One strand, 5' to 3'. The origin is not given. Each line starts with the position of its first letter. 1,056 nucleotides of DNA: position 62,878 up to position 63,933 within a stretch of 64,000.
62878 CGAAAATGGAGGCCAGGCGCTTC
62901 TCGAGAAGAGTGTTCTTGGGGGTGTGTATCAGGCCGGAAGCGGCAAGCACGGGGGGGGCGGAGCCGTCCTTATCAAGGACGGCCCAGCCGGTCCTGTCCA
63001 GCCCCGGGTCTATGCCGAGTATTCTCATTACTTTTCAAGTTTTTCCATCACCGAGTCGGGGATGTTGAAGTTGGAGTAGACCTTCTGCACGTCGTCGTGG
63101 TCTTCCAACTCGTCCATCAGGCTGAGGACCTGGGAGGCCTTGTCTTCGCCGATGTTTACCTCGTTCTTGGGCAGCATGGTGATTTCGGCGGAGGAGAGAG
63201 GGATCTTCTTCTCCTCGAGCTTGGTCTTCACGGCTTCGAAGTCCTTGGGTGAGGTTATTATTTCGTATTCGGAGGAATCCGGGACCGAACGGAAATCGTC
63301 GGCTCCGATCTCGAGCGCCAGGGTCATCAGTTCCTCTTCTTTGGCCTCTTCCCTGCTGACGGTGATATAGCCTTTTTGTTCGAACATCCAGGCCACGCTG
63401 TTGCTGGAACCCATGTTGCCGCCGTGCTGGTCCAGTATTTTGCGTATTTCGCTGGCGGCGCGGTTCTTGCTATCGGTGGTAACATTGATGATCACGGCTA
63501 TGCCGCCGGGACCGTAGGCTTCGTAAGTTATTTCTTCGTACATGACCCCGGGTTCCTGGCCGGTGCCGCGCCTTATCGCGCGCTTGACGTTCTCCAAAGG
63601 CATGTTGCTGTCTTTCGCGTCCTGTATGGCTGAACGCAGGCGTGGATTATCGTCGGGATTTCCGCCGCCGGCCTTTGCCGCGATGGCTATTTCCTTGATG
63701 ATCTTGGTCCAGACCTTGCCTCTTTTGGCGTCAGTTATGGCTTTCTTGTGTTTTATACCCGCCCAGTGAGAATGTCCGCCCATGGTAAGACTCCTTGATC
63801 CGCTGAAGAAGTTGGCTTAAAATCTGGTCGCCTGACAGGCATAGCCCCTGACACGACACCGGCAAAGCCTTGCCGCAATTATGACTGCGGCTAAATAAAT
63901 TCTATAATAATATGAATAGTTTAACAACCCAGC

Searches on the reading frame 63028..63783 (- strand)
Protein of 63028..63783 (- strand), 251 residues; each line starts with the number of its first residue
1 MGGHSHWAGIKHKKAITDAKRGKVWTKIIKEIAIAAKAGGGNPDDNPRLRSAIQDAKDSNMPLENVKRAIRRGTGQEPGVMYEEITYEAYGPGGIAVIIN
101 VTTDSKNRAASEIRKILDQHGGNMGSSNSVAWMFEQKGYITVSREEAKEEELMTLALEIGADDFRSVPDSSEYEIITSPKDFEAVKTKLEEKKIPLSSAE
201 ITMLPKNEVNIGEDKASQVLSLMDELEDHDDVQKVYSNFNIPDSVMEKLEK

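Call 20: find_encoding_contigs(protein=window:63028-63783:-, flank=10000, max_places=3)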
Protein window:63028-63783:- (251 aa): 11 contigs read that carry it; 3 places shown.
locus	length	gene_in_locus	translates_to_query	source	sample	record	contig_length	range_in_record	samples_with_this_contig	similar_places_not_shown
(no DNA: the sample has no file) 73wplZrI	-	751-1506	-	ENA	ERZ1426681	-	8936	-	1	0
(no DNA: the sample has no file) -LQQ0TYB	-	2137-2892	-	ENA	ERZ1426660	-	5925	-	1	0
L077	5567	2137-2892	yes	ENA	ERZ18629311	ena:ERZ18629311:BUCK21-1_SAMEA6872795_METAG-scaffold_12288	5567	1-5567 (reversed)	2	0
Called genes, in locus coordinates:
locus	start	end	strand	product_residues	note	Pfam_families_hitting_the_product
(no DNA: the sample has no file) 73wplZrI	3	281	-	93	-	?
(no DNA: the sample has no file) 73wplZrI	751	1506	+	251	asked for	PF20772:TACO1_YebC_N, PF01709:Transcrip_reg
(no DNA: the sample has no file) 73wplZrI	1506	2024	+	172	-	PF02075:RuvC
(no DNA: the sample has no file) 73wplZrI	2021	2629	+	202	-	PF01330:RuvA_N, PF07499:RuvA_C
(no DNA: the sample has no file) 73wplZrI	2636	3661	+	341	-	PF05496:RuvB_N, PF00004:AAA, PF07728:AAA_5 (faint), PF17864:AAA_lid_4, PF05491:WHD_RuvB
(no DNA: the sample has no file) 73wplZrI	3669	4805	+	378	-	PF08486:SpoIID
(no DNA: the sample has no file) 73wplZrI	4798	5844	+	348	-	PF02547:Queuosine_synth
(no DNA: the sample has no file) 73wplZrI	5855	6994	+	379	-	PF01702:TGT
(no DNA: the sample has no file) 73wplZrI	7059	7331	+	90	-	PF02699:YajC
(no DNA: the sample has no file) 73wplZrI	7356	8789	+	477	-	PF07549:Sec_GG (weak), PF21760:SecD_1st, PF22599:SecDF_P1_head, PF02355:SecD_SecF_C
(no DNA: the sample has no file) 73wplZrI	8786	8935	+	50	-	?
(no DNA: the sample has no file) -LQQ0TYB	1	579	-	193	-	?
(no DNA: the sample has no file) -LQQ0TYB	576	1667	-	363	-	PF13513:HEAT_EZ (faint), PF00514:Arm (faint), PF02985:HEAT (faint), PF13646:HEAT_2, PF03130:HEAT_PBS (faint), PF13646:HEAT_2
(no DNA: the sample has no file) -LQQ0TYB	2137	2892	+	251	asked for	PF20772:TACO1_YebC_N, PF01709:Transcrip_reg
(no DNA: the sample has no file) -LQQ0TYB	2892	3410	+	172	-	PF02075:RuvC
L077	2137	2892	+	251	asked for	PF20772:TACO1_YebC_N, PF01709:Transcrip_reg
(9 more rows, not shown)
